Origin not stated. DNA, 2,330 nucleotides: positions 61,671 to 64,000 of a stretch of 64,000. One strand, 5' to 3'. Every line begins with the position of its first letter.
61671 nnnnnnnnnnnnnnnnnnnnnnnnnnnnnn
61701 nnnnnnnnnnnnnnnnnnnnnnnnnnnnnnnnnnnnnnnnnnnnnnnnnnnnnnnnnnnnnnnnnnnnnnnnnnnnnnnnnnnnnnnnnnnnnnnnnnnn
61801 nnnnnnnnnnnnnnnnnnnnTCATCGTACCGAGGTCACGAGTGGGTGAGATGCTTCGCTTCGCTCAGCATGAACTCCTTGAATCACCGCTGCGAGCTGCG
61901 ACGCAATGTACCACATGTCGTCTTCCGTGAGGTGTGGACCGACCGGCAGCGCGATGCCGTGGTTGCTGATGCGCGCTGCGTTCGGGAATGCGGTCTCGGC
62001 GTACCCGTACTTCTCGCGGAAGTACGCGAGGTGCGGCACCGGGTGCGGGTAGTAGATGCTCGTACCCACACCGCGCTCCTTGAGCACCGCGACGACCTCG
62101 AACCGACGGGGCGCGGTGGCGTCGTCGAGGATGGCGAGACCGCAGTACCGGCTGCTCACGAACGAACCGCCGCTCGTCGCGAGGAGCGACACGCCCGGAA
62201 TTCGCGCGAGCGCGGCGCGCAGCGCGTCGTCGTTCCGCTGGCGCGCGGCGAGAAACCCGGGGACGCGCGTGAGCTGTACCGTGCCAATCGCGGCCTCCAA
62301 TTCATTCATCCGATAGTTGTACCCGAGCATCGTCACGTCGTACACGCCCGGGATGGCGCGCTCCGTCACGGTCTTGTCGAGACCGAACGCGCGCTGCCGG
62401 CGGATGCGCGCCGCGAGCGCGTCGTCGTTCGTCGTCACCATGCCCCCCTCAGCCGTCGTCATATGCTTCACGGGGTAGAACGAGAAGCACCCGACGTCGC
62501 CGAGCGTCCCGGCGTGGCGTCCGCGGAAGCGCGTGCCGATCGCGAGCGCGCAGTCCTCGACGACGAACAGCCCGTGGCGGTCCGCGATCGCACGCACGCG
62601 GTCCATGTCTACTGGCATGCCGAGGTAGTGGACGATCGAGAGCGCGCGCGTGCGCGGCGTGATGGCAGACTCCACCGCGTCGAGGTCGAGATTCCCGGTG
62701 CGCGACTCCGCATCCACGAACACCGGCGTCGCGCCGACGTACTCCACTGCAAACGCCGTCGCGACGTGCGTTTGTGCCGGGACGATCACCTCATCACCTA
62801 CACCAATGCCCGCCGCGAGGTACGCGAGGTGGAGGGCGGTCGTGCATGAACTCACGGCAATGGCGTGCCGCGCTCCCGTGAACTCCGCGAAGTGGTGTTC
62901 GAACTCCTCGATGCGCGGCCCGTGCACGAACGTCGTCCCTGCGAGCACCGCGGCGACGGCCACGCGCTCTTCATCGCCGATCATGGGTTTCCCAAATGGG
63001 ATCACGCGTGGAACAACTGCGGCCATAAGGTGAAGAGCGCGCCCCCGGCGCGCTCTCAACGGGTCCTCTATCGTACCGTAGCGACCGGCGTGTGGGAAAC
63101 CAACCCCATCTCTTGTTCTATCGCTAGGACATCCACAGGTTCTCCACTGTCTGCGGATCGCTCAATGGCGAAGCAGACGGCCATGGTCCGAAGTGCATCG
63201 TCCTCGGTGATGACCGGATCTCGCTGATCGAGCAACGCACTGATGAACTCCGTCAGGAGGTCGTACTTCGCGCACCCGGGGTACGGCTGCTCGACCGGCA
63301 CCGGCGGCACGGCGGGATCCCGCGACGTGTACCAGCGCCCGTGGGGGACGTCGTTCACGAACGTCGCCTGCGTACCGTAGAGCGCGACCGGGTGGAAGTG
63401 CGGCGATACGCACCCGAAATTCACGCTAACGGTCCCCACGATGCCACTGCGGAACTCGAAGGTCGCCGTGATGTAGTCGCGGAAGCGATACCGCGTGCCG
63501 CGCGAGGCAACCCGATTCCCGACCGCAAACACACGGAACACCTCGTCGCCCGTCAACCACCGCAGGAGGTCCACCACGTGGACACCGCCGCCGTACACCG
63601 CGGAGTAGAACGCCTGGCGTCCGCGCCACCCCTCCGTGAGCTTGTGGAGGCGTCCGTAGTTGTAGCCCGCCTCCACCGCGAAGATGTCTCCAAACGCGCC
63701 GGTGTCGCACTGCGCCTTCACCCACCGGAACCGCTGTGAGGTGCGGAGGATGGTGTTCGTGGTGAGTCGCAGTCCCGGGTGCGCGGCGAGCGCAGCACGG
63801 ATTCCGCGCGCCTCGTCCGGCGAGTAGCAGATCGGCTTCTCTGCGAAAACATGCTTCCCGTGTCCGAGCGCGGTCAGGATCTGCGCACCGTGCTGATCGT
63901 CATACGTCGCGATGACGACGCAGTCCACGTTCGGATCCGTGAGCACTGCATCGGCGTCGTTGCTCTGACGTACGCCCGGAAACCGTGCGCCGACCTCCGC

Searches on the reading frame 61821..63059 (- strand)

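Call 8: search_protein_families(library=pfam, proteins=[window:61821-63059:-], max_evalue=0.001)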
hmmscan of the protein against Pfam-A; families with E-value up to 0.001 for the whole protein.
window:61821-63059:- (412 aa): 5 families
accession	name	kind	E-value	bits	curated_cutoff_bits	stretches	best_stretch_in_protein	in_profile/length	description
PF01041.23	DegT_DnrJ_EryC1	-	4.7e-116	388.4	19.8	1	27-389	3-359/360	DegT/DnrJ/EryC1/StrS aminotransferase family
PF00155.27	Aminotran_1_2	-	1.6e-07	31.3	19.7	1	50-140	44-150/361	Aminotransferase class I and II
PF00266.25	Aminotran_5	-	1.7e-07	31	21.5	1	50-175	45-181/371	Aminotransferase class-V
PF01212.27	Beta_elim_lyase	-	5.5e-07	29.6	27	1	47-226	31-227/288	Beta-eliminating lyase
PF01053.26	Cys_Met_Meta_PP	-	2.3e-05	23.6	27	1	48-184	52-188/381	Cys/Met metabolism PLP-dependent enzyme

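Call 64: search_protein_families(library=ncbifam, proteins=[window:61821-63059:-], max_evalue=0.00001)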
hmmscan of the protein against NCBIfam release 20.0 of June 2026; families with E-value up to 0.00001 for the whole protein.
window:61821-63059:- (412 aa): 14 families
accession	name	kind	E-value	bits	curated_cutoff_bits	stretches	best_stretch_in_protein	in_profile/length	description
TIGR03588.1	PseC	equivalog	4.7e-90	302.2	423.5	1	20-392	2-379/380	UDP-4-amino-4,6-dideoxy-N-acetyl-beta-L-altrosamine transaminase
NF008658.2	PRK11658.1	equivalog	1.7e-80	270.5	631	1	19-393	4-377/379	UDP-4-amino-4-deoxy-L-arabinose aminotransferase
TIGR04181.1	NHT_00031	hypoth_equivalog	1.3e-65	221.6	420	1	20-373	1-358/359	LegC family aminotransferase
TIGR04427.1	PLP_DesI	equivalog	1.1e-63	215.7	650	1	21-390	22-380/390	dTDP-4-dehydro-6-deoxyglucose aminotransferase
NF011936.0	PRK15407.1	equivalog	6.8e-60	203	423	1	23-394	41-437/440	lipopolysaccharide biosynthesis protein RfbH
NF008687.0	PRK11706.1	equivalog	3e-59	200.6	375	1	20-392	2-373/375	dTDP-4-amino-4,6-dideoxygalactose transaminase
TIGR02379.1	ECA_wecE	subfamily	1.7e-51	175.1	434.85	1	19-386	1-368/376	dTDP-4-amino-4,6-dideoxy-D-glucose transaminase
NF004770.0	PRK06108.1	subfamily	1.1e-08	34.3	422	1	53-169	86-209/396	pyridoxal phosphate-dependent aminotransferase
NF041364.1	GntC_guanitoxin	equivalog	1.2e-06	27.7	415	1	72-169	69-173/356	guanitoxin biosynthesis PLP-dependent (S)-gamma-hydroxy-L-arginine cyclodehydratase GntC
NF005817.0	PRK07683.1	equivalog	2.2e-06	26.6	575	1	66-143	92-168/387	aminotransferase A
NF002878.0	PRK03321.1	subfamily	2.6e-06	26.4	374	1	55-140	64-149/352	histidinol-phosphate transaminase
NF041359.1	GntG_guanitoxin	subfamily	3.3e-06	26.5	230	1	43-137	33-128/343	GntG family PLP-dependent aldolase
NF006569.0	PRK09082.1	subfamily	3.8e-06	26.3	420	1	58-142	85-169/386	methionine aminotransferase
NF004769.0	PRK06107.1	equivalog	6.1e-06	25.2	617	0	60-140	89-170/402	aspartate transaminase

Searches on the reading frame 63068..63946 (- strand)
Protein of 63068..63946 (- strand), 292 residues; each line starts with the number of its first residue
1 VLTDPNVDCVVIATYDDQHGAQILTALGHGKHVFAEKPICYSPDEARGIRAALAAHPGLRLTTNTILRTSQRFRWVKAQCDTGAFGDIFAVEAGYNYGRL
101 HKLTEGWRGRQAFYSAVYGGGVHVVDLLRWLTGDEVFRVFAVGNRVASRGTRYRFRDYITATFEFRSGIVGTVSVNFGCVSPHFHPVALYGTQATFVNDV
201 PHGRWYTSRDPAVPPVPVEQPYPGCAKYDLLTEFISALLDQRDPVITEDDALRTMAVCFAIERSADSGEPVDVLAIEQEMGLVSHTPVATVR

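Call 8: search_protein_families(library=pfam, proteins=[window:63068-63946:-], max_evalue=0.001)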
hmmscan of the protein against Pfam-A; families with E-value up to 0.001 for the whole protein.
window:63068-63946:- (292 aa): 3 families
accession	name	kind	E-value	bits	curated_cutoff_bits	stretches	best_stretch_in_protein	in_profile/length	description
PF22725.1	GFO_IDH_MocA_C3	-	1.1e-18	67.9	27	1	73-196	1-123/124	GFO/IDH/MocA C-terminal domain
PF02894.22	GFO_IDH_MocA_C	-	1.8e-14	54.5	22.9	1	77-273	1-218/218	Oxidoreductase family, C-terminal alpha/beta domain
PF01408.29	GFO_IDH_MocA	-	6.1e-11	43.5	24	1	1-55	57-111/120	Oxidoreductase family, NAD-binding Rossmann fold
